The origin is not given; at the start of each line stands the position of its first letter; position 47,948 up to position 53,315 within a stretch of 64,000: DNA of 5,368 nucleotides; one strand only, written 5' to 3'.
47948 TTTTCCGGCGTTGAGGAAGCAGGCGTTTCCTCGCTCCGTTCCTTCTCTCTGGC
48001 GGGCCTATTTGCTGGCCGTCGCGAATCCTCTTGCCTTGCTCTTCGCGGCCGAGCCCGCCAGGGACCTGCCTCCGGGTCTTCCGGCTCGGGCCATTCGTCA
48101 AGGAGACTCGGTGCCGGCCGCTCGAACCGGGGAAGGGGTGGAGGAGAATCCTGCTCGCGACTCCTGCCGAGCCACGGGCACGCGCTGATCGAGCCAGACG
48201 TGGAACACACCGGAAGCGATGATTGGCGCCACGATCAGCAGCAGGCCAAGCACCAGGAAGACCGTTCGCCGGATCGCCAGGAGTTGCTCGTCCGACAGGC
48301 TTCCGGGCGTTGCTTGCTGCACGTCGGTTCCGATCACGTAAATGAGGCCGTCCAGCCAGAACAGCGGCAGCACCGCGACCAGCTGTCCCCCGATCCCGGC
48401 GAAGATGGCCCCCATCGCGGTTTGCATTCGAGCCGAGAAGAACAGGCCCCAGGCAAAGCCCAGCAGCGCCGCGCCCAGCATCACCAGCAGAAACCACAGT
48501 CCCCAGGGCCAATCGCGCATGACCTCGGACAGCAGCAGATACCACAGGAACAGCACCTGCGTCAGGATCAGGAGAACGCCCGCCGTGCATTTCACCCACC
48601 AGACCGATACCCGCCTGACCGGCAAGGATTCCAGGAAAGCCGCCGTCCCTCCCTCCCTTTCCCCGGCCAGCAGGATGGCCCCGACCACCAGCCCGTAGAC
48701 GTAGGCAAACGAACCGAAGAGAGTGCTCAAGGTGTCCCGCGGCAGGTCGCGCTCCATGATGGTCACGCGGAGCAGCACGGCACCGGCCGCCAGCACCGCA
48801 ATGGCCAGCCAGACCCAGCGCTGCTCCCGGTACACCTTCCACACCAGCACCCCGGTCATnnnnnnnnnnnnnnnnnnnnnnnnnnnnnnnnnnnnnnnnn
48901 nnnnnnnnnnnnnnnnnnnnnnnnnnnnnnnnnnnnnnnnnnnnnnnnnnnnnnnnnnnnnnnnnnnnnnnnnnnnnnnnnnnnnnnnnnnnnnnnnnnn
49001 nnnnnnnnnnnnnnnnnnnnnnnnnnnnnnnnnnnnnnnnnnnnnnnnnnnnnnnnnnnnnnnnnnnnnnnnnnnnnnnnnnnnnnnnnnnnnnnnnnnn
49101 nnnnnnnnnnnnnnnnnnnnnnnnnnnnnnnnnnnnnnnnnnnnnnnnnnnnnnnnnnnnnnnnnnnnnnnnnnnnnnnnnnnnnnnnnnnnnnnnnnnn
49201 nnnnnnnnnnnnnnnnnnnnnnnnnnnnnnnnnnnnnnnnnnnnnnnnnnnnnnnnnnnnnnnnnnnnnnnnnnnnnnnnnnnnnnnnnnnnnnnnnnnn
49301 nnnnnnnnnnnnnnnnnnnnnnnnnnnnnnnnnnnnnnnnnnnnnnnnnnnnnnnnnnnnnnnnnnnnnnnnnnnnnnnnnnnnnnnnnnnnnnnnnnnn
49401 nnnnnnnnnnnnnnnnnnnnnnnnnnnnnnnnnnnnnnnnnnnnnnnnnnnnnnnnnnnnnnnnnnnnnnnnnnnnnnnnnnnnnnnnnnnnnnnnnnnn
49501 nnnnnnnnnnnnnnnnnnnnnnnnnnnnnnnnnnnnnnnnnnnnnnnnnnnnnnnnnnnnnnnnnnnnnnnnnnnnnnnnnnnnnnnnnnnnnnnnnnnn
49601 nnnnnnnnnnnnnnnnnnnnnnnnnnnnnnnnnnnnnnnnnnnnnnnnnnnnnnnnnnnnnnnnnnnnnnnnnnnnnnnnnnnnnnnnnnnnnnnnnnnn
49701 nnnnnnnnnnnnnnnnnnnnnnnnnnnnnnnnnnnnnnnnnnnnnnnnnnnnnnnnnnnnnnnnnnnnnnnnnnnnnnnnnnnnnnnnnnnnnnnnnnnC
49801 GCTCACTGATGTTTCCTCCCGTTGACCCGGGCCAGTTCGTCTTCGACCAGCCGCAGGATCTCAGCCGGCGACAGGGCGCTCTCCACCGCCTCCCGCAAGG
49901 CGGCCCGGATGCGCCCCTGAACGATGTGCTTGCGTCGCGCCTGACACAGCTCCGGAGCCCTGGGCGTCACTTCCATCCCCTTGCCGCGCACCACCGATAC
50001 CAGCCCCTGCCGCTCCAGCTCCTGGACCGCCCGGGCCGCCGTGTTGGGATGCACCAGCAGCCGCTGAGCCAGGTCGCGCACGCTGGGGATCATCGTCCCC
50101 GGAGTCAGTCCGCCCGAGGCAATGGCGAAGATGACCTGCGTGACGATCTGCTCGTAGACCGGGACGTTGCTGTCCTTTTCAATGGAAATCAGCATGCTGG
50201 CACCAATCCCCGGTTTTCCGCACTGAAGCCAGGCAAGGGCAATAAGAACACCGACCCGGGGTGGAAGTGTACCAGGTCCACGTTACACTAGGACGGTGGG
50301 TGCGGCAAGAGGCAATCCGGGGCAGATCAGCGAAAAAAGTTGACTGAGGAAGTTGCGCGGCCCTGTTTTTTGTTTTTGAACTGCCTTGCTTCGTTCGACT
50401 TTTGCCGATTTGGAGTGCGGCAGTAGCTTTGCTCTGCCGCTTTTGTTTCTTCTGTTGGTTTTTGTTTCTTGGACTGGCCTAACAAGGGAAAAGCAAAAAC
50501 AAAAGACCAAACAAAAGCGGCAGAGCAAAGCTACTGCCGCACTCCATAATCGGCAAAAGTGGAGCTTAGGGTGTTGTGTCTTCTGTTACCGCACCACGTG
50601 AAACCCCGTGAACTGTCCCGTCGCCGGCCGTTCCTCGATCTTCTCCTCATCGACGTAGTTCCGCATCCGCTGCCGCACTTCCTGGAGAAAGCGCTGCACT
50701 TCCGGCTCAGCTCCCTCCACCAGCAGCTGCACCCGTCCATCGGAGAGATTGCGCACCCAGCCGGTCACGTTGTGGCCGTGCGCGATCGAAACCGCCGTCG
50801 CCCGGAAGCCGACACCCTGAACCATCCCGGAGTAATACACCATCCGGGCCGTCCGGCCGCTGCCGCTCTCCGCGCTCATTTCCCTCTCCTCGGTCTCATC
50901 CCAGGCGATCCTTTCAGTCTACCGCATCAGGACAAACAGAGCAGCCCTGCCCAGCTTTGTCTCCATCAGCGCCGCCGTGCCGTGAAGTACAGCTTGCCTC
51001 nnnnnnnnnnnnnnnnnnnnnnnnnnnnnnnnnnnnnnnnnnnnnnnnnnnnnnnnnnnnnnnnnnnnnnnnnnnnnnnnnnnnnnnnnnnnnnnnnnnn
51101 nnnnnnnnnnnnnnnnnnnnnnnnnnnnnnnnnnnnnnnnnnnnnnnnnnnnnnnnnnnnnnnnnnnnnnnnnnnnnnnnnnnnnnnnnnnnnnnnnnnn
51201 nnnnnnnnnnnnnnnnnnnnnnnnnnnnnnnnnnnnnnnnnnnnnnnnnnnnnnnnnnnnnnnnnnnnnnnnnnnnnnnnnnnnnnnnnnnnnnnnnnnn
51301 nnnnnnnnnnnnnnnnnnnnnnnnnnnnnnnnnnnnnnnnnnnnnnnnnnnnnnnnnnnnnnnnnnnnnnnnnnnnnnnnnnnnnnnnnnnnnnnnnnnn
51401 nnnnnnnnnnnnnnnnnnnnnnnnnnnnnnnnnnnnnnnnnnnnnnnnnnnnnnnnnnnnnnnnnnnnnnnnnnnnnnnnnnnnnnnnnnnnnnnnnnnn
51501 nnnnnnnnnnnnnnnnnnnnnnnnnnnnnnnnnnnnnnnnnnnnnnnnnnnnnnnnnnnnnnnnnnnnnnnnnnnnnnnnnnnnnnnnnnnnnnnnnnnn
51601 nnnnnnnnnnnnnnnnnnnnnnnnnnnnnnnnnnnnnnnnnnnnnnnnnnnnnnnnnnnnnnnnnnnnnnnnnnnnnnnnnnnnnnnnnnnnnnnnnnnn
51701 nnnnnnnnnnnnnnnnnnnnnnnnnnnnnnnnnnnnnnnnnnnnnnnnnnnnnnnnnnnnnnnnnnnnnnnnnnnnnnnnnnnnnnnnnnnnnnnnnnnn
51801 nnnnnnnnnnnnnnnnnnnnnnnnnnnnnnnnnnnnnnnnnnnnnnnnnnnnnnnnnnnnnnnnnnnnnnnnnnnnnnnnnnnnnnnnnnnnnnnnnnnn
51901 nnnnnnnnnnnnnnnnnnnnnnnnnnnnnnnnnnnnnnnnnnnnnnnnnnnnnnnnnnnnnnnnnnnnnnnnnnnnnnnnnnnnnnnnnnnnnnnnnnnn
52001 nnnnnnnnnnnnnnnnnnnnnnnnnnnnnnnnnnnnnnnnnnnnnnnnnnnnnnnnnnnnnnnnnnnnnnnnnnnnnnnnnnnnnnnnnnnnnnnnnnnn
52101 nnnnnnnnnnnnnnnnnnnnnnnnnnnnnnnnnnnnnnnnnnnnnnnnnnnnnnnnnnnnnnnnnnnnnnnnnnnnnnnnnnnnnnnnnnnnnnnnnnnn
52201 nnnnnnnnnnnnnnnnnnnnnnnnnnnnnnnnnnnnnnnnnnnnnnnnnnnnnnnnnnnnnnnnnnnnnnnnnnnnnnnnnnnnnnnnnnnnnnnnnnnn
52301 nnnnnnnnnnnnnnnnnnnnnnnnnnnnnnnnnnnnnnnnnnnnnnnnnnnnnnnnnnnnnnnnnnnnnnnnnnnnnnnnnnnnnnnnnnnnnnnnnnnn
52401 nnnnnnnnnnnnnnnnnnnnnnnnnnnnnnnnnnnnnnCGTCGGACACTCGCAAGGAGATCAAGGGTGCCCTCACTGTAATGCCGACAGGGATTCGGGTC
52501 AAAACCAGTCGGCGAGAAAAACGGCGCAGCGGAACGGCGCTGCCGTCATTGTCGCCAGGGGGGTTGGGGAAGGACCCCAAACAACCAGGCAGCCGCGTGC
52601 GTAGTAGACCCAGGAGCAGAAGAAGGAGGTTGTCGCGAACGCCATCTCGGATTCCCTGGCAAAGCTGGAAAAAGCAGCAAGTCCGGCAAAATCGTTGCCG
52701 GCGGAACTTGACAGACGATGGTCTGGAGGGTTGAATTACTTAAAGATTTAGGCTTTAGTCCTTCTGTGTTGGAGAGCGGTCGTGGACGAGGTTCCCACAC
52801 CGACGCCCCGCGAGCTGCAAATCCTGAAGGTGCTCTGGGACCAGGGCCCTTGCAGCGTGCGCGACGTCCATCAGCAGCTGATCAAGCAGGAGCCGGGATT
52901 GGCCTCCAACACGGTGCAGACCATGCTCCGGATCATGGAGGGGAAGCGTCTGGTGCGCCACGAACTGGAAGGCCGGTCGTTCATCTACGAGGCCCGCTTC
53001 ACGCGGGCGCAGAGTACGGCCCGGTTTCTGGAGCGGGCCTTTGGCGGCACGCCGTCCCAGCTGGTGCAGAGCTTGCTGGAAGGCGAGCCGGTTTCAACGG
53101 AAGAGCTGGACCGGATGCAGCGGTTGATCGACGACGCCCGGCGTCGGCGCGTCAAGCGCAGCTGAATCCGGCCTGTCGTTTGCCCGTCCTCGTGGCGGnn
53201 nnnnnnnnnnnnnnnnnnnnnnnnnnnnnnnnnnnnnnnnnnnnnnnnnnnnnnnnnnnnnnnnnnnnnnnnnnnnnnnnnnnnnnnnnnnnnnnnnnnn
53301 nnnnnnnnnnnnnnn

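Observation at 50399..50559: AT-rich 160-bp nested palindrome upstream of the GntR/ABC operon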

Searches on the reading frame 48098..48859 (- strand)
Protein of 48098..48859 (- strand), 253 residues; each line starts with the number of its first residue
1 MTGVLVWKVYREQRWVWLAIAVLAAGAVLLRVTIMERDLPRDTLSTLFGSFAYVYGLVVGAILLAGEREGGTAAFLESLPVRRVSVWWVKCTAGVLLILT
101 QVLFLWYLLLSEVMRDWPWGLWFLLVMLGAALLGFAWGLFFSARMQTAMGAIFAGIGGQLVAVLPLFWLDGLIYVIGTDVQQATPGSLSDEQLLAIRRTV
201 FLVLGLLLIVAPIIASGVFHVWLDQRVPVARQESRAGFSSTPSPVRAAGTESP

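Call 32: search_protein_families(library=pfam, proteins=[window:48098-48859:-], max_evalue=0.001)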
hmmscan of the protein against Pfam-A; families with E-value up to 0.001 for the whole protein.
window:48098-48859:- (253 aa): 1 family
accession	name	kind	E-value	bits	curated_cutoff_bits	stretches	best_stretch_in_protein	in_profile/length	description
PF01061.29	ABC2_membrane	-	0.00013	22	26.9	1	23-174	33-181/211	ABC-2 type transporter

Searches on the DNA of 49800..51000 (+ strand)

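Call 7: search_rna_families(source=window, start=49800, end=51000, threshold=evalue, max_evalue=10)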
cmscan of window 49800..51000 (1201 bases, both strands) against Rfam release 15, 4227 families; matches with E-value up to 10: 25.
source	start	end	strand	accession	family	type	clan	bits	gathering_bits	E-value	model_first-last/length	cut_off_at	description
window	50398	50560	+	RF03951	MIR7725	Gene; miRNA;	-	68.2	77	2.2e-12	1-142/142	no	MIR7725 microRNA precursor family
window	50398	50560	-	RF03951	MIR7725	Gene; miRNA;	-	59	77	3.6e-10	1-142/142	no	MIR7725 microRNA precursor family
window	50407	50551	-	RF04134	MIR7504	Gene; miRNA;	-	54.7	83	4e-09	1-124/124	no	MIR7504 microRNA precursor family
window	50411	50547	-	RF03489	mir-4796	Gene; miRNA;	-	54.5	90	1.4e-10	1-93/93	no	mir-4796 microRNA precursor family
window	50411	50546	-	RF01005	MIR530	Gene; miRNA;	-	50.9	85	2e-08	1-172/172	no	MIR530 microRNA precursor family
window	50416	50541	+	RF04134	MIR7504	Gene; miRNA;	-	48.1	83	1.8e-07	1-124/124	no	MIR7504 microRNA precursor family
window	50411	50546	+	RF01005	MIR530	Gene; miRNA;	-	47.7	85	1.2e-07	1-172/172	no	MIR530 microRNA precursor family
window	50429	50528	+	RF03578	mir-3910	Gene; miRNA;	-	42.5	95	4.9e-07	1-82/82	no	mir-3910 microRNA precursor family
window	50429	50528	-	RF03578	mir-3910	Gene; miRNA;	-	40.6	95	1.7e-06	1-82/82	no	mir-3910 microRNA precursor family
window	50430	50527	+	RF03734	mir-4773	Gene; miRNA;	-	37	100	9.8e-05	1-78/78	no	mir-4773 microRNA precursor family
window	50424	50533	+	RF03834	mir-3173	Gene; miRNA;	-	33.8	84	0.00052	1-80/80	no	mir-3173 microRNA precursor family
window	50424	50533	-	RF03834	mir-3173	Gene; miRNA;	-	32.7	84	0.001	1-80/80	no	mir-3173 microRNA precursor family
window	50430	50527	+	RF01001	mir-609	Gene; miRNA;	-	31.1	98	0.0011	1-92/92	no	mir-609 microRNA precursor family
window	50431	50527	+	RF03323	mir-3613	Gene; miRNA;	-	23.5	91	0.034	1-86/86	no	mir-3613 microRNA precursor family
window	50419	50496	+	RF02843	RefA5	Gene; antisense;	-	22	91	0.12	1-68/68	no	Enterococcus sRNA A5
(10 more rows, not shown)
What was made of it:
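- Tried and rejected: I rejected these as generic (call 7).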

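Call 79: search_dna_similar(query=window:50390-50568:+, collection=plasmids, mode=distant, max_evalue=0.001, max_rows=10)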
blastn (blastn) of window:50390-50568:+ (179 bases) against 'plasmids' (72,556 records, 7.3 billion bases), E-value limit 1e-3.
No match.

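Call 80: search_dna_similar(query=window:50390-50568:+, collection=phages, mode=distant, max_evalue=0.001, max_rows=10)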
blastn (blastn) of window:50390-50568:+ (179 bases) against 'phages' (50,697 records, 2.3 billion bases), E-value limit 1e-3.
No match.

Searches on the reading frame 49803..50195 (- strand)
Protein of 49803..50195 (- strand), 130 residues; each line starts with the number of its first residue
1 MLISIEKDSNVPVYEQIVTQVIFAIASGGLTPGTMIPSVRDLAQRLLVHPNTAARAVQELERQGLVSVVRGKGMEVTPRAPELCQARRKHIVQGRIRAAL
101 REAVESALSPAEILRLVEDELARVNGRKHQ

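Call 12: find_encoding_contigs(protein=window:49803-50195:-, flank=5000, max_places=6)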
Protein window:49803-50195:- (130 aa): 1 contig read that carries it; 1 place shown.
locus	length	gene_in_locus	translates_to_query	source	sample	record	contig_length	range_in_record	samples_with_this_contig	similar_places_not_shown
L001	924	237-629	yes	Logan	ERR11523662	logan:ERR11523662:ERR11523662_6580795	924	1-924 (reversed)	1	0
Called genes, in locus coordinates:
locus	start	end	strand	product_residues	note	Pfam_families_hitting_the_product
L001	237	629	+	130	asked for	PF00392:GntR, PF02082:Rrf2 (faint), PF12802:MarR_2 (weak), PF01325:Fe_dep_repress (weak), PF13730:HTH_36 (faint)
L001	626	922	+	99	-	?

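Call 18: find_homologous_proteins(query=window:49803-50195:-, max_evalue=1e-10)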
Query window:49803-50195:- (130 aa): 353 proteins with E <= 1e-10 among 418 candidates; the best 120 are listed.
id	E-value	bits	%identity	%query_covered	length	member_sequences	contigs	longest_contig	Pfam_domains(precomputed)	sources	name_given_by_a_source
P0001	1.8e-74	265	100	100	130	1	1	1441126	PF02082.27,PF13730.13,PF12802.14,PF00392.28,PF01325.26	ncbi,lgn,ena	-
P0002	2.2e-61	223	84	100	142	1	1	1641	PF02082.27,PF13730.13,PF12802.14,PF00392.28,PF01325.26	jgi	-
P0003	8.1e-56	205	77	99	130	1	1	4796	PF00392.28,PF13545.13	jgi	jgi:GntR family transcriptional regulator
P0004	2.1e-55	204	78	99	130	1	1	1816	PF00392.28,PF13545.13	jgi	jgi:GntR family transcriptional regulator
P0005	2.3e-54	200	77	99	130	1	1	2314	PF00392.28,PF13545.13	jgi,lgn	jgi:GntR family transcriptional regulator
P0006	3.4e-53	197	75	100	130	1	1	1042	PF02082.27,PF00392.28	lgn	-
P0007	1.3e-52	195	75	98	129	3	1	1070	PF02082.27,PF00392.28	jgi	jgi:GntR family transcriptional regulator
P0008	1.9e-52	194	73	100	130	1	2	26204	PF00392.28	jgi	jgi:GntR family transcriptional regulator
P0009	2.8e-52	194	75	98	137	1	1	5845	PF02082.27,PF00392.28,PF13545.13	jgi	jgi:GntR family transcriptional regulator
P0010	4.0e-52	193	75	100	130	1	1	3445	PF02082.27,PF00392.28,PF13545.13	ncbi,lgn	-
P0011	8.4e-52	192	75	99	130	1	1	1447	PF02082.27,PF12802.14,PF00392.28,PF13545.13,PF01325.26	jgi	jgi:GntR family transcriptional regulator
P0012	9.5e-52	192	73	100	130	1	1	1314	PF00392.28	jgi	jgi:GntR family transcriptional regulator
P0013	1.1e-51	192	74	100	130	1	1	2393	PF00392.28,PF13545.13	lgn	-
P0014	1.2e-51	192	75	99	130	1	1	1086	PF02082.27,PF00392.28,PF13545.13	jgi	jgi:GntR family transcriptional regulator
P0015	2.3e-51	191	72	100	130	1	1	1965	PF02082.27,PF00392.28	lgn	-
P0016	8.7e-50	186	75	96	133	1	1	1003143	PF00392.28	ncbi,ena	-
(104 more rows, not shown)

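Call 19: find_encoding_contigs(protein=P0016, flank=6000, max_places=3)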
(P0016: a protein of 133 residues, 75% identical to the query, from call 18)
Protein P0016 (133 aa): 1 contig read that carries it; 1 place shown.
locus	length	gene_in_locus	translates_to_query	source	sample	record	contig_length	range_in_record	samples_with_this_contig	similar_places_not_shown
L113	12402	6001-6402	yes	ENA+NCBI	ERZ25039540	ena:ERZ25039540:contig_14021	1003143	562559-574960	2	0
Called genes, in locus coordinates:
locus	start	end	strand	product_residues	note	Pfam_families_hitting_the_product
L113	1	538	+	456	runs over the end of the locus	PF07394:DUF1501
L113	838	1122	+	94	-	-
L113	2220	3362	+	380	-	-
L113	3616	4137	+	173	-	PF20226:DUF6585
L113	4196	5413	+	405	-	-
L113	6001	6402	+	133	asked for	PF00392:GntR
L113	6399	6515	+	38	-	-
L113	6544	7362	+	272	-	PF00005:ABC_tran, PF13304:AAA_21 (weak)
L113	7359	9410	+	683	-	-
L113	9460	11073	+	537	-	PF12679:ABC2_membrane_2 (weak)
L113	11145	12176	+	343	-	-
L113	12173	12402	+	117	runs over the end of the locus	-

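Call 20: find_encoding_contigs(protein=P0008, flank=6000, max_places=3)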
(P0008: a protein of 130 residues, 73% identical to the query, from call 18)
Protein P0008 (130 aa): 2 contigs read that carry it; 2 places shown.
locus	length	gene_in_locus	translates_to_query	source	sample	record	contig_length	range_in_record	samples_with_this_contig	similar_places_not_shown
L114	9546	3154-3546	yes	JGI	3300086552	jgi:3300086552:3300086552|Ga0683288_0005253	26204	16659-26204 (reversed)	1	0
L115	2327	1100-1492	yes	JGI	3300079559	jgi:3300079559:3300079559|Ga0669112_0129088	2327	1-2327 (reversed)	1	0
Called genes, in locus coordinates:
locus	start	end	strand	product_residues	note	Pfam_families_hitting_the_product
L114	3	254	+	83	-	?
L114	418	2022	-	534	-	-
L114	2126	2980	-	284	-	-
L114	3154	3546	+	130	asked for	PF00392:GntR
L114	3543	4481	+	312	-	PF00005:ABC_tran, PF13304:AAA_21 (weak)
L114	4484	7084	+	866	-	-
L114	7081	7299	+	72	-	-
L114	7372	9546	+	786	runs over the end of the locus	-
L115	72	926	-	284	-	-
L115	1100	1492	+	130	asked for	PF00392:GntR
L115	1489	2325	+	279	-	?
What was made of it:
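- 48098..49806 (-): ABC ATPase (48856-49806) and ABC-2 permease (48098-48859), in an operon with gntR with overlapping stop and start codons. The same gntR-ABC arrangement occurs in L113 and L114 (calls 19, 20).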

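Call 21: find_encoding_contigs(protein=P0003, flank=5000, max_places=3)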
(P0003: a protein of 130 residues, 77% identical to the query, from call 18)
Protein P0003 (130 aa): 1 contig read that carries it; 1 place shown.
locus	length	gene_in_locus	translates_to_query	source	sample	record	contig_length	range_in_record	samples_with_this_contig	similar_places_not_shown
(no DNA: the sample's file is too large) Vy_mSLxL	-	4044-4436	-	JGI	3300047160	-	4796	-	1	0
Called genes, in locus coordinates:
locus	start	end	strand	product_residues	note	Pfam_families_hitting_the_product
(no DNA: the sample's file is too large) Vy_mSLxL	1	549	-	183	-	?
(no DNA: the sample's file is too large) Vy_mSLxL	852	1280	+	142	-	-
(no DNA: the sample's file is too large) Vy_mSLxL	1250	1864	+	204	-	PF07585:BBP7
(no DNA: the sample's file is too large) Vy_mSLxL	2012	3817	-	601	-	PF13360:PQQ_2 (faint), PF10282:Lactonase (faint), PF21783:YNCE (faint), PF25174:Beta-prop_THOC3, PF02239:Cytochrom_D1 (weak), PF23381:Beta-prop_IFT122_1st (faint), PF03150:CCP_MauG (faint), PF00034:Cytochrom_C (weak)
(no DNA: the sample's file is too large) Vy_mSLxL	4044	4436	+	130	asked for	PF00392:GntR, PF13545:HTH_Crp_2 (weak)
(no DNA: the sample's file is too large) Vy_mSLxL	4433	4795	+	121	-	?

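Call 22: find_encoding_contigs(protein=P0002, flank=5000, max_places=3)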
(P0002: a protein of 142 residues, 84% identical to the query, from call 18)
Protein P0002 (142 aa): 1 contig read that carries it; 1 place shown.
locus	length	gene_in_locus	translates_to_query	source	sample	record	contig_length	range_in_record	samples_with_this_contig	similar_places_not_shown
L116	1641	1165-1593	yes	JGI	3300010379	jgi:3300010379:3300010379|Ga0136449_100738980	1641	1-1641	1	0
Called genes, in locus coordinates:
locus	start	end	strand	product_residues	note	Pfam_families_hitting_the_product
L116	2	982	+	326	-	?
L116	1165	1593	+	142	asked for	PF00392:GntR, PF02082:Rrf2 (weak), PF12802:MarR_2 (weak), PF01325:Fe_dep_repress (weak), PF13730:HTH_36 (weak)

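Call 32: search_protein_families(library=pfam, proteins=[window:49803-50195:-], max_evalue=0.001)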
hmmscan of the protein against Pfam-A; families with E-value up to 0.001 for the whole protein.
window:49803-50195:- (130 aa): 8 families
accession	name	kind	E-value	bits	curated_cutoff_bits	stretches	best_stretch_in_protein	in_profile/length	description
PF00392.27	GntR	-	6.3e-14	51.8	27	1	14-76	2-64/64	Bacterial regulatory proteins, gntR family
PF01325.25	Fe_dep_repress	-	1.7e-06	28.6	26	1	36-73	22-59/60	Iron dependent repressor, N-terminal DNA binding domain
PF12802.13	MarR_2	-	4.6e-06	27.1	27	1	34-70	20-54/61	MarR family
PF02082.26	Rrf2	-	1.6e-05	25.5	30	1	36-73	23-60/132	Iron-dependent Transcriptional regulator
PF13730.12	HTH_36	-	2.3e-05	24.6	25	1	37-66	26-55/55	Helix-turn-helix domain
PF13545.12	HTH_Crp_2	-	4.4e-05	23.8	27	1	38-76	24-61/70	Crp-like helix-turn-helix domain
PF01047.28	MarR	-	0.00037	20.8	24.6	1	38-69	19-50/59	MarR family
PF01726.22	LexA_DNA_bind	-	0.00076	19.6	23.7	0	34-72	23-62/65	LexA DNA binding domain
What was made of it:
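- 49803..50195 (-): Small (130 aa) GntR-family regulator with a winged-helix domain only, resembling the YtrA type. Pfam GntR, 6.3e-14 (call 32).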

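Call 36: search_protein_families(library=ncbifam, proteins=[window:49803-50195:-], max_evalue=0.001)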
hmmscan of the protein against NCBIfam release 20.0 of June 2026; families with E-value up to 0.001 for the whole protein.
window:49803-50195:- (130 aa): 22 families
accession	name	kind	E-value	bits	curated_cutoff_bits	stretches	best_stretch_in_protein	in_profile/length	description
NF047563.1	modulin_PmtR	equivalog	6.1e-17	61.8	200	1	1-105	1-105/125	PSM export ABC transporter transcriptional regulator PmtR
NF053730.1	TransRegRv1152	equivalog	2.6e-15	56.4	170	1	3-71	7-74/120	Rv1152 family transcriptional regulator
NF052282.1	PLP_TF_PdxR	equivalog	7.5e-13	48.3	320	1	12-93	1-82/448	MocR-like pyridoxine biosynthesis transcription factor PdxR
NF052286.1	ecto_TF_EhuR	exception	8.8e-12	44.3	480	1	8-81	7-80/458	MocR-like ectoine utilization transcription factor EhuR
NF052281.1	rhizopine_MocR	equivalog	3.3e-11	42.5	650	1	2-87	8-93/479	rhizopine catabolism transcriptional regulator MocR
NF052290.2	MocR_like_YczR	exception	3.3e-10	39.3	487.4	1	7-109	14-116/458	MocR-like transcription factor YczR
TIGR02018.2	his_ut_repres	equivalog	5.2e-09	35.8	220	1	14-81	1-68/226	histidine utilization transcriptional repressor HutC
TIGR02325.1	C_P_lyase_phnF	equivalog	9.4e-09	35.1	156.8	1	6-80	2-76/238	phosphonate metabolism transcriptional regulator PhnF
NF012025.0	PRK15481.1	equivalog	2.6e-08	33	573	1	15-76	9-70/432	MocR-like B6 salvage transcription factor PtsJ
TIGR02404.1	trehalos_R_Bsub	equivalog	1.6e-06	27.9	211.95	1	14-77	2-65/233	trehalose operon repressor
NF007741.0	PRK10421.1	equivalog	8.8e-06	25.3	311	1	13-80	8-75/262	transcriptional regulator LldR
NF003011.0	PRK03837.1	subfamily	4.4e-05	23.2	260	1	15-82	16-83/241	transcriptional regulator NanR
TIGR03337.1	phnR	equivalog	9.4e-05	22.2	296.75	1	14-90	3-79/231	phosphonate utilization transcriptional regulator PhnR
NF007001.0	PRK09464.1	equivalog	0.00016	21.4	330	1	15-76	13-74/254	pyruvate dehydrogenase complex transcriptional repressor PdhR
NF008273.0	PRK11050.1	equivalog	0.00019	21.1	153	1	41-92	59-111/156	manganese-binding transcriptional regulator MntR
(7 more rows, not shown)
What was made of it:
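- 49803..50195 (-): The best NCBIfam matches, PmtR and Rv1152, are below their cut-offs (call 36).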

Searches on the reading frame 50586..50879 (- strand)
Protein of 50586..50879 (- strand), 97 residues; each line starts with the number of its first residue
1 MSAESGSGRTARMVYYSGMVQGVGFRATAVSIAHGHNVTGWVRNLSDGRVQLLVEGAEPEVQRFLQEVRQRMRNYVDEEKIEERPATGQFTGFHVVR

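Call 26: list_cluster_members(proteins=[P0001, P0016, window:50586-50879:-])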
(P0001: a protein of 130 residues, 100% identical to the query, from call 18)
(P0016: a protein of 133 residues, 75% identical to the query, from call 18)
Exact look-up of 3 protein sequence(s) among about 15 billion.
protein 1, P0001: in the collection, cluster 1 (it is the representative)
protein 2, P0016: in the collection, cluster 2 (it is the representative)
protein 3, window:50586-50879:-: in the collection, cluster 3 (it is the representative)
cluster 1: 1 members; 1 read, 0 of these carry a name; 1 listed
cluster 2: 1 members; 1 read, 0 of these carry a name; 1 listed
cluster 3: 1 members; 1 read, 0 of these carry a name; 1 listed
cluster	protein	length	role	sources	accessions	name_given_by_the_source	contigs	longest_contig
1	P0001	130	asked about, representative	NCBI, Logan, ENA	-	-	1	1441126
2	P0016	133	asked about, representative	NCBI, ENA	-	-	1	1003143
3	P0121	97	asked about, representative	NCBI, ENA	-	-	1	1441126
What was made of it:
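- Tried and rejected: Exact protein look-ups did not reveal the source organism's name (calls 12, 26).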

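Call 32: search_protein_families(library=pfam, proteins=[window:50586-50879:-], max_evalue=0.001)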
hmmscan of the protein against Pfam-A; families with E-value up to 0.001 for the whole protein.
window:50586-50879:- (97 aa): 1 family
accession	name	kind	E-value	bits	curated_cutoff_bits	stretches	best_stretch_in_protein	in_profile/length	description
PF00708.24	Acylphosphatase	-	1.4e-21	77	22.5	1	14-95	3-85/85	Acylphosphatase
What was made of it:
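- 50586..50879 (-): acyP (acylphosphatase). Its stop codon lies 22 nt upstream of the doublet. Pfam PF00708, 1.4e-21 (call 32).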

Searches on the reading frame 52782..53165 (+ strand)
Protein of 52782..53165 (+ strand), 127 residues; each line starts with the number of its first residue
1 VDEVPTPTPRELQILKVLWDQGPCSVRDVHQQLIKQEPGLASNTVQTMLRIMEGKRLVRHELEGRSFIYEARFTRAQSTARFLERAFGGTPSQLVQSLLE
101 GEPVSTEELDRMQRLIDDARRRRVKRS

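Call 32: search_protein_families(library=pfam, proteins=[window:52782-53165:+], max_evalue=0.001)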
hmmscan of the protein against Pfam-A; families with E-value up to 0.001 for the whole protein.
window:52782-53165:+ (127 aa): 1 family
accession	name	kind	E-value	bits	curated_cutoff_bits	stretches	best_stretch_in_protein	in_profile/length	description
PF03965.22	Penicillinase_R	-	9.3e-25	87.7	22.6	1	8-117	2-114/115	Penicillinase repressor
